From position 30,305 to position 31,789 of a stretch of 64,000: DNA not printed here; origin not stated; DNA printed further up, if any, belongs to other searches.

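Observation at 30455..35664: Low-GC three-gene module: soluble multi-GAF histidine kinase, orphan receiver, and a pore-loop channel with an unassigned N-domain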

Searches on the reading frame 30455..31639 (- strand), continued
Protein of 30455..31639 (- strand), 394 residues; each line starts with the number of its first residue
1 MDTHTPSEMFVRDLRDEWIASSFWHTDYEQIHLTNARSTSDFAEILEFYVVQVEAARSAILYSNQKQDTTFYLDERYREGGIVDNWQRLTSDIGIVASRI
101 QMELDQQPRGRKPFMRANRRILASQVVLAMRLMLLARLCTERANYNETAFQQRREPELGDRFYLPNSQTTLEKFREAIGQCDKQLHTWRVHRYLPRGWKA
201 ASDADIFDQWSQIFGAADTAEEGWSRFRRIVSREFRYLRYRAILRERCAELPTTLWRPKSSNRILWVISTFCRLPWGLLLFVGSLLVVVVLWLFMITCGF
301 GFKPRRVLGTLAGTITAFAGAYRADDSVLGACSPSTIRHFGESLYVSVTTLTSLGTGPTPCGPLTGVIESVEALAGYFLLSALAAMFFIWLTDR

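Call 36: search_protein_representatives(alignment_id=A1)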
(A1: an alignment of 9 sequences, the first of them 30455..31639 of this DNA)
Query: 9 sequences, 391 profile positions. Proteins with E-value up to 0.001 (for the whole library): 170; up to 1e-10: 75; up to 1e-30: 21. The best 150 are listed.
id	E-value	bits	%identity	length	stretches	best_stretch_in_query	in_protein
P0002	1.9e-181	619.6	-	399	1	1-391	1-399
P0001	6.1e-181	618.0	-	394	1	1-391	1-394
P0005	3.8e-150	516.6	-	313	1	79-391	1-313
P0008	3.2e-141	487.2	-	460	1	5-391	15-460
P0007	4.3e-141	486.8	-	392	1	16-391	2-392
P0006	5.8e-116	404.1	-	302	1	85-391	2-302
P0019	7.0e-102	357.7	-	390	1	10-391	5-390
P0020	2.9e-98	345.8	-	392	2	17-248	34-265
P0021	6.9e-90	318.2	-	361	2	6-251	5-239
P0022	1.9e-87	310.2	-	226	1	167-391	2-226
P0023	8.2e-87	308.1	-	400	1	25-391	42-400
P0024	1.2e-80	287.9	-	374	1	27-391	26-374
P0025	7.0e-77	275.4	-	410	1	36-391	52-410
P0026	7.5e-75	268.7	-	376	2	278-390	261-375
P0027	2.3e-68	247.4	-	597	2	33-251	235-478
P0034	3.4e-30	121.7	-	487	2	280-391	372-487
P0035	4.3e-30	121.4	-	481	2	283-390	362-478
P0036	1.1e-27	113.4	-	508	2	281-391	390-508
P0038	1.3e-26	109.9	-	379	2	283-385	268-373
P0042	7.8e-24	100.8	-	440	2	285-385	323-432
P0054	2.7e-19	85.8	-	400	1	82-388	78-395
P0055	8.2e-19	84.2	-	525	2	272-387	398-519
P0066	2.0e-16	76.4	-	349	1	173-385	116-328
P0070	2.8e-14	69.3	-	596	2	283-386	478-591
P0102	8.1e-07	44.8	-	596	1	241-383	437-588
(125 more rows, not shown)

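Call 37: search_protein_families(library=pfam, proteins=[P0034, P0035, P0036, P0038, P0042, P0055, P0070, P0027, P0054, P0066], max_evalue=0.01)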
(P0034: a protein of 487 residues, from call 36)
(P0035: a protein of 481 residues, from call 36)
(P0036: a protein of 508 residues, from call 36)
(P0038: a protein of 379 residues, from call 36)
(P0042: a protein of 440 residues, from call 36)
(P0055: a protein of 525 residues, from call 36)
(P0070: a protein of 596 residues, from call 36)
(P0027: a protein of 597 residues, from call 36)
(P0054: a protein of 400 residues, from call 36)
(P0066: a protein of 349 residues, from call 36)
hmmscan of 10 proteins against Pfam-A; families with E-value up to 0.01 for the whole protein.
P0034 (487 aa): 0 families

P0035 (481 aa): 0 families

P0036 (508 aa): 0 families

P0038 (379 aa): 0 families

P0042 (440 aa): 0 families

P0055 (525 aa): 0 families

P0070 (596 aa): 0 families

P0027 (597 aa): 0 families

P0054 (400 aa): 0 families

P0066 (349 aa): 0 families

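Call 43: find_related_loci(query=A5, collection=metagenome_contigs, flank=10000)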
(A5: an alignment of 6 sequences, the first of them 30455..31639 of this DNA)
Query A5 (394 aa) in metagenome_contigs; peptide patterns used: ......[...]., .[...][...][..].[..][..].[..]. (x = any residue, [..] = any of these).
158 stretches matched a pattern; 2 encode a relative of the query (tblastn E <= 1e-3); 2 distinct loci.
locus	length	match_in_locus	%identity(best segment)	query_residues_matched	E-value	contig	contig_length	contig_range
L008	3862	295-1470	36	7-394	1e-56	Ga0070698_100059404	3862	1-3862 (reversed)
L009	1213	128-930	55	122-394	2e-54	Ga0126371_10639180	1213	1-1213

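Call 44: find_encoding_contigs(protein=P0019, flank=10000, max_places=3)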
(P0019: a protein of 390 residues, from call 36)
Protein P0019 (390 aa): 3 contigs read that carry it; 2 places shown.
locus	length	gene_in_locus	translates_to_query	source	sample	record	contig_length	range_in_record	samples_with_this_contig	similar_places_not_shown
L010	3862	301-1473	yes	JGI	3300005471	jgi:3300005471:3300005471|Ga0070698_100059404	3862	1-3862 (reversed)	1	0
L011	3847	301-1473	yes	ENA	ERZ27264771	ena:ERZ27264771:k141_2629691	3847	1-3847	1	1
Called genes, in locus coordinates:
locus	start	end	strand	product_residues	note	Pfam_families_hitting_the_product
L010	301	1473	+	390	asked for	-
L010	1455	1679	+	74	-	-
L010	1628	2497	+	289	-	PF02498:Bro-N (weak)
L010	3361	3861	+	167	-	?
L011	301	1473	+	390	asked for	-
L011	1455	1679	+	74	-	-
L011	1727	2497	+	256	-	-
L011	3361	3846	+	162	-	?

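Call 45: find_encoding_contigs(protein=P0034, flank=10000, max_places=3)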
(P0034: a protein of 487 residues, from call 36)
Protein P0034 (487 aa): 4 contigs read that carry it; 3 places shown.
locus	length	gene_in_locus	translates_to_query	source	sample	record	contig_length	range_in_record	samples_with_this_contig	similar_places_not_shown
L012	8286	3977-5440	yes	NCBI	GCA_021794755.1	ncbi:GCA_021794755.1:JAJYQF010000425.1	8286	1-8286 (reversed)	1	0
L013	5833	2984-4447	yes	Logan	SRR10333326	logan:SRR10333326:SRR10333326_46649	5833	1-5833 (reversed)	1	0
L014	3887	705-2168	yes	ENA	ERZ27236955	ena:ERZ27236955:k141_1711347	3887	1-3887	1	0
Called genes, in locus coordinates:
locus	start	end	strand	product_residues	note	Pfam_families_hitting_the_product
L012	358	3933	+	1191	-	PF13492:GAF_3 (faint), PF13185:GAF_2 (weak), PF01590:GAF, PF13185:GAF_2 (weak), PF01590:GAF (weak), PF13185:GAF_2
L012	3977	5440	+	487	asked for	-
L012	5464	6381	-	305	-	-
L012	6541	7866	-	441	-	PF12704:MacB_PCD, PF02687:FtsX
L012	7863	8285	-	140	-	?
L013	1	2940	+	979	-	?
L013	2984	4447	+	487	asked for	-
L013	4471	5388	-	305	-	-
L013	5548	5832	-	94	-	?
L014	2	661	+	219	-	?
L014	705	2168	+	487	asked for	-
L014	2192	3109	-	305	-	-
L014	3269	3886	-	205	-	?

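Call 46: search_protein_families(library=pfam, proteins=[L012:358-3933:+, L012:5464-6381:-, L010:1628-2497:+, L010:1455-1679:+], max_evalue=0.1)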
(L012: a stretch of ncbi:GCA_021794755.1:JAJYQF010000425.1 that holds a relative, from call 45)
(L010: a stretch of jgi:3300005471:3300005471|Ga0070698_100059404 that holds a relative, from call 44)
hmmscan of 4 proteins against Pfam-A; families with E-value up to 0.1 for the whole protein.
L012:358-3933:+ (1191 aa): 4 families
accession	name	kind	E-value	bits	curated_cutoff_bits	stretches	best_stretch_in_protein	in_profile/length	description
PF13185.12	GAF_2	-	5.2e-41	140.5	28.6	5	821-923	39-135/136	GAF domain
PF01590.32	GAF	-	2.9e-31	109.2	22.4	3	398-545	4-132/133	GAF domain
PF13492.12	GAF_3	-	3.4e-10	40.9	27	1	30-151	2-117/129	GAF domain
PF15714.11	SpoVT_C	-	0.008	16.7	27.5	0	671-740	51-122/128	Stage V sporulation protein T C-terminal, transcription factor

L012:5464-6381:- (305 aa): 0 families

L010:1628-2497:+ (289 aa): 1 family
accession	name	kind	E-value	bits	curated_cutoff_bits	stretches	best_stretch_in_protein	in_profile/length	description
PF02498.22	Bro-N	-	4.2e-06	27.7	25.6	1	19-113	2-91/96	BRO family, N-terminal domain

L010:1455-1679:+ (74 aa): 0 families

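Call 58: find_encoding_contigs(protein=P0020, flank=10000, max_places=3)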
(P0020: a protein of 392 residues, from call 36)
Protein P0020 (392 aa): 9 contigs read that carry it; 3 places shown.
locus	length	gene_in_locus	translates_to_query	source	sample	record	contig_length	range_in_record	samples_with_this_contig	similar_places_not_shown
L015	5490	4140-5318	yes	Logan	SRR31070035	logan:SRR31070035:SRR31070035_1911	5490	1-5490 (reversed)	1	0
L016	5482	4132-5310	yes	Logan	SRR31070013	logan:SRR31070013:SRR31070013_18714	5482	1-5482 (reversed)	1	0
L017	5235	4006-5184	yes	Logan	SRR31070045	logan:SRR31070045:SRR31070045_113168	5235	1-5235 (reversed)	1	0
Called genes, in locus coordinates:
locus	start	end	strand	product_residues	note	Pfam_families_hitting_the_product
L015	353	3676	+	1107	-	PF01590:GAF, PF13185:GAF_2, PF01590:GAF, PF13185:GAF_2, PF13492:GAF_3, PF01590:GAF, PF13185:GAF_2, PF01590:GAF, +2 more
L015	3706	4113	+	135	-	-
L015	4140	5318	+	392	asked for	-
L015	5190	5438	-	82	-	-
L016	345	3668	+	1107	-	PF01590:GAF, PF13185:GAF_2, PF01590:GAF, PF13185:GAF_2, PF13492:GAF_3, PF01590:GAF, PF13185:GAF_2, PF01590:GAF, +2 more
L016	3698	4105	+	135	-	-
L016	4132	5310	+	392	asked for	-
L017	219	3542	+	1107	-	PF01590:GAF, PF13185:GAF_2, PF01590:GAF, PF13185:GAF_2, PF13492:GAF_3, PF01590:GAF, PF13185:GAF_2, PF01590:GAF, +2 more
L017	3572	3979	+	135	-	-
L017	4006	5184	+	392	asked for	-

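Call 59: find_encoding_contigs(protein=P0038, flank=10000, max_places=3)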
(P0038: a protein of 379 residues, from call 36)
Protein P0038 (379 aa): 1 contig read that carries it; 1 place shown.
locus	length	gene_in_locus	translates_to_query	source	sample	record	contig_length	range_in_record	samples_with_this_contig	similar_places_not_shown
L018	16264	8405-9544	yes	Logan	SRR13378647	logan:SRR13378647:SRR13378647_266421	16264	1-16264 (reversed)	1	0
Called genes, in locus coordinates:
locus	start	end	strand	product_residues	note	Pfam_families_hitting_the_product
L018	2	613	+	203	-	?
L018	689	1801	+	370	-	PF02746:MR_MLE_N (faint), PF13378:MR_MLE_C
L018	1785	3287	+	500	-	PF00501:AMP-binding, PF13193:AMP-binding_C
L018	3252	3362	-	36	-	-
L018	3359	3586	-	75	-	PF02604:PhdYeFM_antitox (weak)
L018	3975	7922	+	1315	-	PF01590:GAF (weak), PF13185:GAF_2, PF01590:GAF (weak), PF13185:GAF_2, PF01590:GAF (weak), PF13185:GAF_2, PF13185:GAF_2, PF02518:HATPase_c, +2 more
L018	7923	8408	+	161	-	-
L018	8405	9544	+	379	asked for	-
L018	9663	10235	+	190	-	-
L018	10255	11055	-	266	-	PF00106:adh_short, PF08659:KR, PF13561:adh_short_C2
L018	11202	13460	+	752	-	PF12895:ANAPC3 (faint), PF13424:TPR_12 (faint), PF13176:TPR_7 (faint), PF23914:TPR_CcmH_CycH, PF07719:TPR_2 (weak), PF13428:TPR_14 (weak), PF13432:TPR_16, PF14559:TPR_19, +5 more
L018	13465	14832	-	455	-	PF09594:GT87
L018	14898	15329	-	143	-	PF02391:MoaE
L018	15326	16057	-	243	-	PF05138:PaaA_PaaC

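Call 77: search_protein_families(library=phrogs, proteins=[window:30455-31639:-], max_evalue=0.01)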
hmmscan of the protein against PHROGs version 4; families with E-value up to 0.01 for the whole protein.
window:30455-31639:- (394 aa): 0 families

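Call 78: fold_search(model_id=the predicted structure, library=viral)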
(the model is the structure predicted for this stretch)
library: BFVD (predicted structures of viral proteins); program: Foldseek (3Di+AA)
matches with E <= 10: 185; with E <= 0.001: 0
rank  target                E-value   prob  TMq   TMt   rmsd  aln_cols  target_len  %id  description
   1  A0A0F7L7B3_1          8.1e-02  0.28  0.15  0.09  21.5       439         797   10  Uncharacterized protein [uncultured marine virus]
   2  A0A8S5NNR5            1.6e-01  0.25  0.16  0.09  24.3       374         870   11  Tail tape measure [Siphoviridae sp. ctpbe1]
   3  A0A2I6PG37            2.0e-01  0.15  0.14  0.10  33.8       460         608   10  (no name in the UniProt tables at hand)
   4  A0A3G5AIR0            2.4e-01  0.57  0.23  0.29  29.3       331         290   10  Syntaxin-2 isoform X3 [Sylvanvirus sp.]
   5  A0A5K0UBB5            3.3e-01  0.35  0.19  0.25  31.1       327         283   11  Putative t-snare protein [Yasminevirus sp. GU-2018]
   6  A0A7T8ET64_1          4.1e-01  0.15  0.13  0.05  39.2       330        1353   11  (no name in the UniProt tables at hand)
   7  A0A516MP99            7.5e-01  0.07  0.12  0.08  40.5       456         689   10  (no name in the UniProt tables at hand)
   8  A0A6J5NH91            8.1e-01  0.28  0.25  0.14  40.8       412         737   10  Uncharacterized protein [uncultured Caudovirales phage]
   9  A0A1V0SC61            8.9e-01  0.09  0.13  0.18  22.6       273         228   10  EF-hand domain-containing protein [Catovirus CTV1]
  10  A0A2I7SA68            9.2e-01  0.94  0.20  0.43   5.5       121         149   13  (no name in the UniProt tables at hand)
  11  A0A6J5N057            9.2e-01  0.14  0.16  0.09  19.2       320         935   12  LT_GEWL domain containing protein [uncultured Caudovirales phage]
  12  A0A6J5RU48            9.6e-01  0.12  0.15  0.12  28.8       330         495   10  Uncharacterized protein [uncultured Caudovirales phage]
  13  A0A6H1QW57            1.0e+00  0.15  0.17  0.21  18.5       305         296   11  Baculoviridae p74-like protein [Ostreococcus mediterraneus virus 2]
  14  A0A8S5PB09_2          1.1e+00  0.06  0.12  0.06  27.7       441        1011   12  Tail tape measure protein [Siphoviridae sp. ctmpG14]
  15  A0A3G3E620            1.3e+00  0.12  0.16  0.12  54.0       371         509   12  DiNV CH01M ORF4-like protein [Mauternbach virus]
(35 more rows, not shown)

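Call 79: find_encoding_contigs(protein=P0054, flank=10000, max_places=2)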
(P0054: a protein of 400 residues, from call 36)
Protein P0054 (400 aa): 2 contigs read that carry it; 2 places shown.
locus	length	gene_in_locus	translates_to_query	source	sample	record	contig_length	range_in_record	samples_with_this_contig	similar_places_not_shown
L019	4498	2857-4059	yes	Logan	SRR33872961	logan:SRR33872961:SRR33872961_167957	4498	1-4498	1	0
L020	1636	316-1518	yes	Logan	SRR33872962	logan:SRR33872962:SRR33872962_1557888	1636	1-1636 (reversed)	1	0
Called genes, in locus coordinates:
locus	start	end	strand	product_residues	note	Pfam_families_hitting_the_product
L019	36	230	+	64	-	PF03795:YCII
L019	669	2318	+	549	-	PF02518:HATPase_c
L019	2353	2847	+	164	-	-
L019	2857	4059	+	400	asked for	-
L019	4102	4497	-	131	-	?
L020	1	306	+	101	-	?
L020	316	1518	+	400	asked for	-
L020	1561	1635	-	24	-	?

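Call 80: find_encoding_contigs(protein=P0066, flank=10000, max_places=2)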
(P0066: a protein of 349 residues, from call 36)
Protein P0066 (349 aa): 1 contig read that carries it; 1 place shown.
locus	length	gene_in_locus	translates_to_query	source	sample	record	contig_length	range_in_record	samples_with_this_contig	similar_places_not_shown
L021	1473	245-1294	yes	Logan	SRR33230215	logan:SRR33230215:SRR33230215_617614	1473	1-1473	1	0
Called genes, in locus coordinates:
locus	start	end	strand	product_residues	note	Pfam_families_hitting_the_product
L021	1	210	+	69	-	?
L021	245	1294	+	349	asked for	-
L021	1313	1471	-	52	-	?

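Call 81: find_encoding_contigs(protein=P0102, flank=10000, max_places=2)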
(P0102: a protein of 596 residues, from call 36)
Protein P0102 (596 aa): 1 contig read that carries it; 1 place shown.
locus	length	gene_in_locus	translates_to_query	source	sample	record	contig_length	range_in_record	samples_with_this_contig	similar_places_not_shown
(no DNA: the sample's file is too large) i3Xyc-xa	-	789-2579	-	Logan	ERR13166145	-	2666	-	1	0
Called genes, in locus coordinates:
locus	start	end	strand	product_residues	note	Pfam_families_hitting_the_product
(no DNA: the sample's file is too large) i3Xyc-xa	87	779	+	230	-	-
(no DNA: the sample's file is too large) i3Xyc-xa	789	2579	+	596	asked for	PF13576:Pentapeptide_3 (weak), PF07885:Ion_trans_2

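Call 83: search_protein_families(library=pfam, proteins=[L019:2353-2847:+, L018:7923-8408:+, L015:3706-4113:+, L021:1-210:+, L019:669-2318:+, L018:9663-10235:+, L001:14787-16202:+], max_evalue=1)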
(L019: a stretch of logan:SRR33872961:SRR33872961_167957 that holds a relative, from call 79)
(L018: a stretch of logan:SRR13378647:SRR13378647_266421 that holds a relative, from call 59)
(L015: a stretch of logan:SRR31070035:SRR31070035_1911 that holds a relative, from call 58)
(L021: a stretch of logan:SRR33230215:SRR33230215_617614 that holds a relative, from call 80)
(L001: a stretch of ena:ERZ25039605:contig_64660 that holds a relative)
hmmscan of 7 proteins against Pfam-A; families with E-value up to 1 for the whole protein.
L019:2353-2847:+ (164 aa): 0 families

L018:7923-8408:+ (161 aa): 0 families

L015:3706-4113:+ (135 aa): 1 family
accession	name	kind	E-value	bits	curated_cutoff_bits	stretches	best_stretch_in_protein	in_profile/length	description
PF24810.1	RBD_LARS1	-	0.078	13.5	27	1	88-134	12-63/75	Leucine--tRNA ligase, RagD-binding domain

L021:1-210:+ (69 aa): 0 families

L019:669-2318:+ (549 aa): 5 families
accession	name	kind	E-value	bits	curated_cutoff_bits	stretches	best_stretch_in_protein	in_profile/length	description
PF02518.31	HATPase_c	-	3.3e-12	47.2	26.4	1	441-545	5-109/111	Histidine kinase-, DNA gyrase B-, and HSP90-like ATPase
PF13492.12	GAF_3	-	2.7e-05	25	27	1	247-301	77-128/129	GAF domain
PF13185.12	GAF_2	-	0.0057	17.3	28.6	1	211-301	51-136/136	GAF domain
PF22485.1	DUF6987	-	0.066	13.4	26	1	317-377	63-123/200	Domain of unknown function (DUF6987)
PF02782.22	FGGY_C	-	0.14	12.3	27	0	31-102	62-124/198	FGGY family of carbohydrate kinases, C-terminal domain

L018:9663-10235:+ (190 aa): 1 family
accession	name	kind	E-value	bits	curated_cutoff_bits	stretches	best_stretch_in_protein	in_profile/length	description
PF17260.7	DUF5326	-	0.25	12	27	1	30-52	35-57/70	Family of unknown function (DUF5326)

L001:14787-16202:+ (471 aa): 3 families
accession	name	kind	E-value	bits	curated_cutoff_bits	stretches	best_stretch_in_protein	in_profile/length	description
PF18757.6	Nmad5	-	0.14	12.6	27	1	375-440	103-168/206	Nucleotide modification associated domain 5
PF15639.11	Tox-MPTase3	-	0.21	12.2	25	1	201-248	66-113/131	Metallopeptidase toxin 3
PF24262.1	DUF7463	-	0.24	12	27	0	421-471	28-78/110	Family of unknown function (DUF7463)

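Call 94: find_encoding_contigs(protein=P0001, flank=10000, max_places=3)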
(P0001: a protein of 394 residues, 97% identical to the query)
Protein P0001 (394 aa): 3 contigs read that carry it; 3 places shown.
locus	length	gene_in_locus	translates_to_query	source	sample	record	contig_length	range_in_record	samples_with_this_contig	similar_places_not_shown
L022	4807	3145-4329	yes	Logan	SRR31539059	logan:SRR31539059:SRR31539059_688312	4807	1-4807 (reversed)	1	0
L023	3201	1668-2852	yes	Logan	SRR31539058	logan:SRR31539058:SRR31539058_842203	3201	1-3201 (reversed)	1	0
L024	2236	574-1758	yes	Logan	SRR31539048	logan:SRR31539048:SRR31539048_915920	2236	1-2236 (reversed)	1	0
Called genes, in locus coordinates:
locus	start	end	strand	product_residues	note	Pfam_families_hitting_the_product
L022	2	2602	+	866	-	?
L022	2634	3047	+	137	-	-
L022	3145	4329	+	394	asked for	-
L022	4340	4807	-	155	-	?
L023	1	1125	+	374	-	?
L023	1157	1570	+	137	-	-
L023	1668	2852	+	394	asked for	-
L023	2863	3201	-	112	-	?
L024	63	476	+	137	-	-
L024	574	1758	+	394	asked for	-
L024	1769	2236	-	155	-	?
